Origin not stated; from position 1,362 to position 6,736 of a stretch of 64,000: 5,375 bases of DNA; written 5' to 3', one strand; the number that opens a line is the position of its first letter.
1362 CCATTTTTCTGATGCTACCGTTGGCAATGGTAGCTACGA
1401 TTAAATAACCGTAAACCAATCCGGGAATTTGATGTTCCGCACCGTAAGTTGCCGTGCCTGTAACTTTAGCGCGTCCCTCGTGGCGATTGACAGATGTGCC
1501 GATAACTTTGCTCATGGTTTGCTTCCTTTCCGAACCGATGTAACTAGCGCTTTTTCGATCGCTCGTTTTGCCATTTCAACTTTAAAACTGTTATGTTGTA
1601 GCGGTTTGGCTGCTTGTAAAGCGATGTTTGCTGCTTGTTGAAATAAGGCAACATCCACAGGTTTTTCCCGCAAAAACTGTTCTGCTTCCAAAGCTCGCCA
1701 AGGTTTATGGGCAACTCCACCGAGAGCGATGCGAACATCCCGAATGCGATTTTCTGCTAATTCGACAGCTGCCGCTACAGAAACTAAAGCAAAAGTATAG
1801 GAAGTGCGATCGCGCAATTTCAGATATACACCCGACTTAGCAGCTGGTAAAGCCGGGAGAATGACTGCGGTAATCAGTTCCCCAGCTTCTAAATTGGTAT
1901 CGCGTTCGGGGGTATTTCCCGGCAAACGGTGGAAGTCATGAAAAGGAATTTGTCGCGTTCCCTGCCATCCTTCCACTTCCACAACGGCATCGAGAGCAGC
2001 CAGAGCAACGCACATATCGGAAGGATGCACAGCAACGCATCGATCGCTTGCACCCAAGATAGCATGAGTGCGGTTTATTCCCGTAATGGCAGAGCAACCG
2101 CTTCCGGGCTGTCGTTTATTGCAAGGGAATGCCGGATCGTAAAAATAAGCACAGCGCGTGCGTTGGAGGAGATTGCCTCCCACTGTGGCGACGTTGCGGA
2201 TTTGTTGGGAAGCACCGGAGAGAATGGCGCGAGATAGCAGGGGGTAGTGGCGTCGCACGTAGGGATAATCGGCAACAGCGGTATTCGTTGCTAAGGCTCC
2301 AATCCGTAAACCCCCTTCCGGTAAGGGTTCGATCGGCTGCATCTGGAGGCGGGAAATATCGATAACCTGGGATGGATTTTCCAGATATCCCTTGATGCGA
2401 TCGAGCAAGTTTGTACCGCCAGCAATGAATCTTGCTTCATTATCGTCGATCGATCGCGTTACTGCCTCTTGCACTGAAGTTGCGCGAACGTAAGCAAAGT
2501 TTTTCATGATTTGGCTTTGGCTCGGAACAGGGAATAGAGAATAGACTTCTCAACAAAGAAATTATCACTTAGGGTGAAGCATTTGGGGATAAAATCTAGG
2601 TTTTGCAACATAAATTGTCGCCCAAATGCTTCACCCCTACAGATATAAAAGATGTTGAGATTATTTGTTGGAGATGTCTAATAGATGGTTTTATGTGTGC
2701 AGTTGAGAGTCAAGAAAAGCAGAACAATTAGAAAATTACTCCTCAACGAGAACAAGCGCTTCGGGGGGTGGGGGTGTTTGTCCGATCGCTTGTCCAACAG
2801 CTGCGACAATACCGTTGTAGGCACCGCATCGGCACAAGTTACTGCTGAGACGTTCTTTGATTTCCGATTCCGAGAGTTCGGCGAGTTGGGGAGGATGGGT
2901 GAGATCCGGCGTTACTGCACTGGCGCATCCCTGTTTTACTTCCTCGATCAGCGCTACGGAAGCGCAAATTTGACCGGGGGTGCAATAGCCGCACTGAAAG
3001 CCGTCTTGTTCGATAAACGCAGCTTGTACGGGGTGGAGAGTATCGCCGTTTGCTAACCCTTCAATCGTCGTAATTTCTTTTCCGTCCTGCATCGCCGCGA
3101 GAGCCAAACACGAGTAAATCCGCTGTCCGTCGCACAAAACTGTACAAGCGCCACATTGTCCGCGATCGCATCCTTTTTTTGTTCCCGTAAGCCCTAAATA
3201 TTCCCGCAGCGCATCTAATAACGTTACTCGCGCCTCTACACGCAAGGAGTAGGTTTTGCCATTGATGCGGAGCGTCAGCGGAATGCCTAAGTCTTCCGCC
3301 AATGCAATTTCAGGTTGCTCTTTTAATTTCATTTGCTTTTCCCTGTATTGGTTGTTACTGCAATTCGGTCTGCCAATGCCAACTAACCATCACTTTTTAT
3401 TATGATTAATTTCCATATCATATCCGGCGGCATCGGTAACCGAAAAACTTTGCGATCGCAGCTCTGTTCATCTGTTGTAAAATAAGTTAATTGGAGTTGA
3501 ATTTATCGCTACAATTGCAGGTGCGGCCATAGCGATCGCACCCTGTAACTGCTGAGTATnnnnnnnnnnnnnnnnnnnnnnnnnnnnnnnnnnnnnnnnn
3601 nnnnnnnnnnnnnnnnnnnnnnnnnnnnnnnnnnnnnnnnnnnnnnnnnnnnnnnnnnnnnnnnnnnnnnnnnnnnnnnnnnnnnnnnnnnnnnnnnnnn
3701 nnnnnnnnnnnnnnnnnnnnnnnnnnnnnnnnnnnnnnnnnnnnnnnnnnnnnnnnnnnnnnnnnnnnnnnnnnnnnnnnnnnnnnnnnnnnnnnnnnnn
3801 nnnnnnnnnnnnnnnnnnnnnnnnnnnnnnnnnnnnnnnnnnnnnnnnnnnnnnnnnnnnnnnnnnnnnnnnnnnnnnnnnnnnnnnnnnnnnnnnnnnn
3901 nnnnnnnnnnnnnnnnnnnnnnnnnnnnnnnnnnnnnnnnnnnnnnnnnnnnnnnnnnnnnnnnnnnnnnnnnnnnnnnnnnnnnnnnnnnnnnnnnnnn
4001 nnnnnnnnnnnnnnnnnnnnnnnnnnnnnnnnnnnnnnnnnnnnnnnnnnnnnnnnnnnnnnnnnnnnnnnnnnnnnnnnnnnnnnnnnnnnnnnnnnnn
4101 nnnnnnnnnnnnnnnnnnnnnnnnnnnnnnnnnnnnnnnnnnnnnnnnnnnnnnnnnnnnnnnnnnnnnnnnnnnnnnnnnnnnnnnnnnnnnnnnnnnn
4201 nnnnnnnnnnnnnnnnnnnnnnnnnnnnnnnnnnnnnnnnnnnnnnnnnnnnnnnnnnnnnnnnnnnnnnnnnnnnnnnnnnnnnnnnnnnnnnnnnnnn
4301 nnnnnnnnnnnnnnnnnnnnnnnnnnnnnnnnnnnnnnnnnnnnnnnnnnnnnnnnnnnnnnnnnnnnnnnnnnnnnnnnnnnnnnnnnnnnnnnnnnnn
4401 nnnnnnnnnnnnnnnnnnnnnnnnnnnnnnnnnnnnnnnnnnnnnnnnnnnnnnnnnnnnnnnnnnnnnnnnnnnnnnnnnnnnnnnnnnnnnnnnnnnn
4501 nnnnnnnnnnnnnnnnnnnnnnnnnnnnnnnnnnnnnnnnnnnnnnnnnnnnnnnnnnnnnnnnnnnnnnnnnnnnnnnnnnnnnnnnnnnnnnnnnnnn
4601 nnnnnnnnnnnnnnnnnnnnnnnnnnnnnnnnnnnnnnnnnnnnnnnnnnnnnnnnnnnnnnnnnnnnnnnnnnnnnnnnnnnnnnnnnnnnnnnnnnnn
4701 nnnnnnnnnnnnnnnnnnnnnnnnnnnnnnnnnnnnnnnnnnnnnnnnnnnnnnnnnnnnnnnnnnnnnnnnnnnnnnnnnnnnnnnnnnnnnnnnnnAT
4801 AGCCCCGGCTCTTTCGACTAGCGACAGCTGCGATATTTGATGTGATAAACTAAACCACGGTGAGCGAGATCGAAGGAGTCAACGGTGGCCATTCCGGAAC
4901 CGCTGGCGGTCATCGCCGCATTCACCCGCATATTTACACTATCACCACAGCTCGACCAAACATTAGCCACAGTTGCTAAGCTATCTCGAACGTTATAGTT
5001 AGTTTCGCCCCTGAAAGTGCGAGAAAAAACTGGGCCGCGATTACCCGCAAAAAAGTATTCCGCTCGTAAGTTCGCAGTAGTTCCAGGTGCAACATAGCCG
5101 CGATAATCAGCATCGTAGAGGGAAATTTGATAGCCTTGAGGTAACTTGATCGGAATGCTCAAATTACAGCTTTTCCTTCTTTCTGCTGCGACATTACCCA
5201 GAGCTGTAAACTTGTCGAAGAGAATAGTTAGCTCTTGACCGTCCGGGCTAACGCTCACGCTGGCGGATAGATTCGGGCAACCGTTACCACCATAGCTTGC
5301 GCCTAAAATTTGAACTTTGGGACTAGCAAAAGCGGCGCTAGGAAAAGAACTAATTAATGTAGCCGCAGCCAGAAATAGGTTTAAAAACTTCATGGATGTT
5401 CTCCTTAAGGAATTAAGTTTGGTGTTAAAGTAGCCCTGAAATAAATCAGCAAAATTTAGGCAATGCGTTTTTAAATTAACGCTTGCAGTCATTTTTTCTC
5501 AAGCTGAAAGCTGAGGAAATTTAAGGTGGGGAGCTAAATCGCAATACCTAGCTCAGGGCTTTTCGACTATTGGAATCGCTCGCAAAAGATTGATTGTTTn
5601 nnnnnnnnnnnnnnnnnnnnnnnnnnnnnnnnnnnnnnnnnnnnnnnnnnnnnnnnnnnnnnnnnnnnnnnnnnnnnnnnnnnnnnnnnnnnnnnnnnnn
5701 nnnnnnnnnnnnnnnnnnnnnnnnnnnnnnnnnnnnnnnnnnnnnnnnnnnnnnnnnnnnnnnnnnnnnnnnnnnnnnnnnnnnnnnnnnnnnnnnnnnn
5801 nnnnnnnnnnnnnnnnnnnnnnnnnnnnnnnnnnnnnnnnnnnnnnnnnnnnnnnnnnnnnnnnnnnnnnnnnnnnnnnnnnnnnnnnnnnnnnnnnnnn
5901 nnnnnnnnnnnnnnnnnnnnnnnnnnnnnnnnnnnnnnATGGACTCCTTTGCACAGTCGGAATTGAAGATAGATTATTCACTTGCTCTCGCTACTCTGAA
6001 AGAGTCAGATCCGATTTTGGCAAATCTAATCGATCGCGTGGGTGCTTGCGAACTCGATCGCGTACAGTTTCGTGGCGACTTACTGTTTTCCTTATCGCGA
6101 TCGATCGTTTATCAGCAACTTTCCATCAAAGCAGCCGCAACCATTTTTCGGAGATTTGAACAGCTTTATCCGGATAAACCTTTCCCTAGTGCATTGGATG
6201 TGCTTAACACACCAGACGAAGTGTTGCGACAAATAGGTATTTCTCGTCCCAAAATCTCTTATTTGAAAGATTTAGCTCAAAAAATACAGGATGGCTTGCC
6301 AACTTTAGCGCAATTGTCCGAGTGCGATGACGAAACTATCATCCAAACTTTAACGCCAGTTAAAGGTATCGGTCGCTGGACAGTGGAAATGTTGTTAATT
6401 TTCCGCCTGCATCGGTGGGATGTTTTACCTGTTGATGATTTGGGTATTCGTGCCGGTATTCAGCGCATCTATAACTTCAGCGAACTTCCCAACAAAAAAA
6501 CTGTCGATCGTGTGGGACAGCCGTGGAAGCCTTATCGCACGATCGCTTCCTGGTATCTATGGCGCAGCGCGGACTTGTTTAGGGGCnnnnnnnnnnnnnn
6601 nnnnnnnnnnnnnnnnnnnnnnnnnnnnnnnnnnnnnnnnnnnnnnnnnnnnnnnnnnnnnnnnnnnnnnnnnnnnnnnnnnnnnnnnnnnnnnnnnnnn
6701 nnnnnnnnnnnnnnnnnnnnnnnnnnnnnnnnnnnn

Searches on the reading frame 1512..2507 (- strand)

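Call 12: search_protein_families(library=pfam, proteins=[window:1512-2507:-], max_evalue=0.0001)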
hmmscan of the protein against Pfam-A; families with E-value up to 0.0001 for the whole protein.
window:1512-2507:- (331 aa): 2 families
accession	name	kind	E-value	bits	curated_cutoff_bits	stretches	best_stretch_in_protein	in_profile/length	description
PF00941.27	FAD_binding_5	-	8.8e-44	149.8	27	1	3-219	2-169/170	FAD binding domain in molybdopterin dehydrogenase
PF03450.22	CO_deh_flav_C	-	1.3e-17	64.2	25.5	1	230-320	4-98/102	CO dehydrogenase flavoprotein C-terminal domain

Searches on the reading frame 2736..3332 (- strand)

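Call 12: search_protein_families(library=pfam, proteins=[window:2736-3332:-], max_evalue=0.0001)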
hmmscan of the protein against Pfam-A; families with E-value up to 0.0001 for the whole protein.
window:2736-3332:- (198 aa): 2 families
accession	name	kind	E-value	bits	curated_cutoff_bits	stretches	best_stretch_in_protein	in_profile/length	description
PF01799.25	Fer2_2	-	1.4e-27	96.1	30.3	1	89-179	1-74/75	[2Fe-2S] binding domain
PF00111.32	Fer2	-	3.3e-09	37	21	1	22-75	2-55/77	2Fe-2S iron-sulfur cluster binding domain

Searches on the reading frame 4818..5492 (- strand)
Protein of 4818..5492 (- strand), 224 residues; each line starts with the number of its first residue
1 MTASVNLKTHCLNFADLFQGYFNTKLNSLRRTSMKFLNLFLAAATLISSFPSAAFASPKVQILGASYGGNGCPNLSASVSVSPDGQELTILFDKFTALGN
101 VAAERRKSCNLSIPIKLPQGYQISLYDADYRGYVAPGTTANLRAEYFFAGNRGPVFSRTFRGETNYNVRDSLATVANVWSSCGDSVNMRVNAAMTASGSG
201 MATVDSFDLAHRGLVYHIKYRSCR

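Call 12: search_protein_families(library=pfam, proteins=[window:4818-5492:-], max_evalue=0.0001)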
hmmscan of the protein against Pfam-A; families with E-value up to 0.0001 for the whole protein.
window:4818-5492:- (224 aa): 1 family
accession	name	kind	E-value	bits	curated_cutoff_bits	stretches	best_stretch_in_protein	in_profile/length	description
PF14273.11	DUF4360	-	9.3e-44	149.8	27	1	59-223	2-178/178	Domain of unknown function (DUF4360)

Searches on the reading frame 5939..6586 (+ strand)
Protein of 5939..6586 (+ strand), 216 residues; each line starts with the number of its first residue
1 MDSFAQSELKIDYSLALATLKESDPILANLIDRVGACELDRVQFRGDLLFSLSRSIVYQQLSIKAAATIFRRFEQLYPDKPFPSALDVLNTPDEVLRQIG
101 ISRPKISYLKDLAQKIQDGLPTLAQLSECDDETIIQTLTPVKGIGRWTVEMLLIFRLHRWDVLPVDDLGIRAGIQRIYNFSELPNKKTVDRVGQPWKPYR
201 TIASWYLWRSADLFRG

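Call 3: search_protein_families(library=padloc, proteins=[window:5939-6586:+], max_evalue=0.01)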
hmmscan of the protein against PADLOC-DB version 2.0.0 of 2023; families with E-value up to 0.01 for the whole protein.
window:5939-6586:+ (216 aa): 0 families

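Call 4: search_protein_families(library=pfam, proteins=[window:5939-6586:+], max_evalue=0.01)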
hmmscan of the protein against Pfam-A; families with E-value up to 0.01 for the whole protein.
window:5939-6586:+ (216 aa): 1 family
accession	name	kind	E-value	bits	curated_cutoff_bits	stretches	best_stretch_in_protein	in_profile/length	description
PF00730.31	HhH-GPD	-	1.7e-18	67.4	26.2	1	54-197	2-107/108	HhH-GPD superfamily base excision DNA repair protein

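Call 5: search_protein_families(library=ncbifam, proteins=[window:5939-6586:+], max_evalue=0.01)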
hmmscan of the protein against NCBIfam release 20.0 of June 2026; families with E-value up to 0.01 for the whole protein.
window:5939-6586:+ (216 aa): 2 families
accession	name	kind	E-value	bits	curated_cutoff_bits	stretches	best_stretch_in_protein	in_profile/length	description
NF007641.0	PRK10308.1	equivalog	5.5e-07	29.5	229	1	62-210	135-274/285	DNA-3-methyladenine glycosylase 2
TIGR00588.1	ogg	subfamily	0.0051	16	397.85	1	93-183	175-266/310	8-oxoguanine DNA-glycosylase (ogg)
